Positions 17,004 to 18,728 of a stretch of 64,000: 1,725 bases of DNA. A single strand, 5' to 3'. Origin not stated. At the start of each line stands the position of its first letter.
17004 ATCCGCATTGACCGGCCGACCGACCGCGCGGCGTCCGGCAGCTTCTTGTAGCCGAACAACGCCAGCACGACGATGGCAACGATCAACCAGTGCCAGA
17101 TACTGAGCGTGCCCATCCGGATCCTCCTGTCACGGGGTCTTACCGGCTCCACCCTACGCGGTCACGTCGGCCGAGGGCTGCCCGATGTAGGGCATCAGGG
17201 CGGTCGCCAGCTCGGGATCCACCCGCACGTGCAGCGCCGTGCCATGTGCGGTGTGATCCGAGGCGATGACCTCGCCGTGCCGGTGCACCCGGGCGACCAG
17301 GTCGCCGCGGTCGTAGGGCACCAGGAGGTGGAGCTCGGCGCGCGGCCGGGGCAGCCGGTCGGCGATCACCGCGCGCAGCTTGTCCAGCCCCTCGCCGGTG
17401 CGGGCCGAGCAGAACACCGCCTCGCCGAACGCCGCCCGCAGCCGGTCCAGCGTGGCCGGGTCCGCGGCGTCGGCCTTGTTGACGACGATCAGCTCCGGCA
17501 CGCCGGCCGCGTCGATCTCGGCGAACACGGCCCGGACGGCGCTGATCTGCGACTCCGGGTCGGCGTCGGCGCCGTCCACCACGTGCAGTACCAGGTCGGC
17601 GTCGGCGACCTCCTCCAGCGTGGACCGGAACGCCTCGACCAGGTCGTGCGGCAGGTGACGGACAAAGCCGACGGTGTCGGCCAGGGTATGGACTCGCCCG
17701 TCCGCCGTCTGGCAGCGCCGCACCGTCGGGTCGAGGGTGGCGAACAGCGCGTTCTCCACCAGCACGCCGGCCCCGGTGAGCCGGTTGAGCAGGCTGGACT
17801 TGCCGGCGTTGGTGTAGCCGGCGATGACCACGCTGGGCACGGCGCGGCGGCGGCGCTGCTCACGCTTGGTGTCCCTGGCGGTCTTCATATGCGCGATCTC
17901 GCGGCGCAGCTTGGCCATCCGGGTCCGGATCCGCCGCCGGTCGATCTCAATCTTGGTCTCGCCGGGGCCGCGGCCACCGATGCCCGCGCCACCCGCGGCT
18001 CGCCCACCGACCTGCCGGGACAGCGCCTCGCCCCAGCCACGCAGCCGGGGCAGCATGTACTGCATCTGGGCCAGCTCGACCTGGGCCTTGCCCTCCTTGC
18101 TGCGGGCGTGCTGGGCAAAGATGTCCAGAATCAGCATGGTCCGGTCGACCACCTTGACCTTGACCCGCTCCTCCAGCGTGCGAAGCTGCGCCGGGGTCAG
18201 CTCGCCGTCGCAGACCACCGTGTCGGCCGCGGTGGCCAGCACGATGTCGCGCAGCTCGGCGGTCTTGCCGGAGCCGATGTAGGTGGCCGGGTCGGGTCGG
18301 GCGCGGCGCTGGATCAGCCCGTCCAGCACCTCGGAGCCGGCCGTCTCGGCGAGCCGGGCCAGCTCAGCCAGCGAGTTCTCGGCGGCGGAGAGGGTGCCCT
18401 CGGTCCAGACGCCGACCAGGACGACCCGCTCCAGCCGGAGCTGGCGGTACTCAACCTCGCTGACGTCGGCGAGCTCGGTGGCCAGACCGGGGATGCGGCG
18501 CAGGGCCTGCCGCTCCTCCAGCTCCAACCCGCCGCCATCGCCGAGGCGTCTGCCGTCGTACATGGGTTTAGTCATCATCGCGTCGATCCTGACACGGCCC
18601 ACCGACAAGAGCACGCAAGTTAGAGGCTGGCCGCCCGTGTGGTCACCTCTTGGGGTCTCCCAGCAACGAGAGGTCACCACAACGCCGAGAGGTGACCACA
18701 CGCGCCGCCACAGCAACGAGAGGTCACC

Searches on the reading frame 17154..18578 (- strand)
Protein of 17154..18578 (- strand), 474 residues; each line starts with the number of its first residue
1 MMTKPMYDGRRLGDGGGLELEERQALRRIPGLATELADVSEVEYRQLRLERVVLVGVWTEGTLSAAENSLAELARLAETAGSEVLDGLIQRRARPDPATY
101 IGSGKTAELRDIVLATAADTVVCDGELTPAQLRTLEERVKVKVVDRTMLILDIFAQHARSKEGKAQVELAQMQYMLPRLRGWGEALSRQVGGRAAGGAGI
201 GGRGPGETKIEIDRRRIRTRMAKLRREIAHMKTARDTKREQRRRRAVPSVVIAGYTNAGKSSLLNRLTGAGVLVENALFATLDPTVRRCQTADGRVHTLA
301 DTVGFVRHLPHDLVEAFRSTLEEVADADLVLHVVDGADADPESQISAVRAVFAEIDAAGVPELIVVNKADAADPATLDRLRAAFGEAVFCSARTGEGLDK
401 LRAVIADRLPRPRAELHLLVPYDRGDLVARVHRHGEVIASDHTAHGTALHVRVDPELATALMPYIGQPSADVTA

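Call 47: search_protein_families(library=pfam, proteins=[window:17154-18578:-], max_evalue=0.001)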
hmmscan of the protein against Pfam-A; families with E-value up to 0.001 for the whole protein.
window:17154-18578:- (474 aa): 11 families
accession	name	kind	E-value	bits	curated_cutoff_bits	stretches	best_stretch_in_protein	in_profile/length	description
PF13167.11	GTP-bdg_N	-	1.2e-33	115.9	25.4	1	67-155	1-89/89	GTP-binding GTPase N-terminal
PF16360.10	GTP-bdg_M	-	7.7e-30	103.7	29.5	1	157-242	1-79/79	GTP-binding GTPase Middle Region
PF01926.29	MMR_HSR1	-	1.4e-20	73.9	21.9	1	250-368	2-113/113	50S ribosome-binding GTPase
PF02421.24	FeoB_N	-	6.1e-07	29.5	27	1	250-403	3-154/156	Ferrous iron transport protein B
PF03193.22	RsgA_GTPase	-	1.7e-06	28.4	30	0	325-408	21-107/174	RsgA GTPase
PF13191.12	AAA_16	-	1.7e-05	25.8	32.6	1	241-385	18-157/167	AAA ATPase domain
PF16897.10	MMR_HSR1_Xtn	-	2.9e-05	24.4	35.2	1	360-409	56-104/106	C-terminal region of MMR_HSR1 domain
PF00009.33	GTP_EFTU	-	0.00014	22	26.5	0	323-398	89-175/188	Elongation factor Tu GTP binding domain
PF00350.29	Dynamin_N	-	0.00017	22.1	27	0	250-286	1-37/168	Dynamin family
PF19275.4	HflX_C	-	0.00018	21.9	26.4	1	387-461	12-87/102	HflX C-terminal domain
PF02492.25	cobW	-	0.00082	19.4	20.7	0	310-381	97-166/180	CobW/HypB/UreG, nucleotide-binding domain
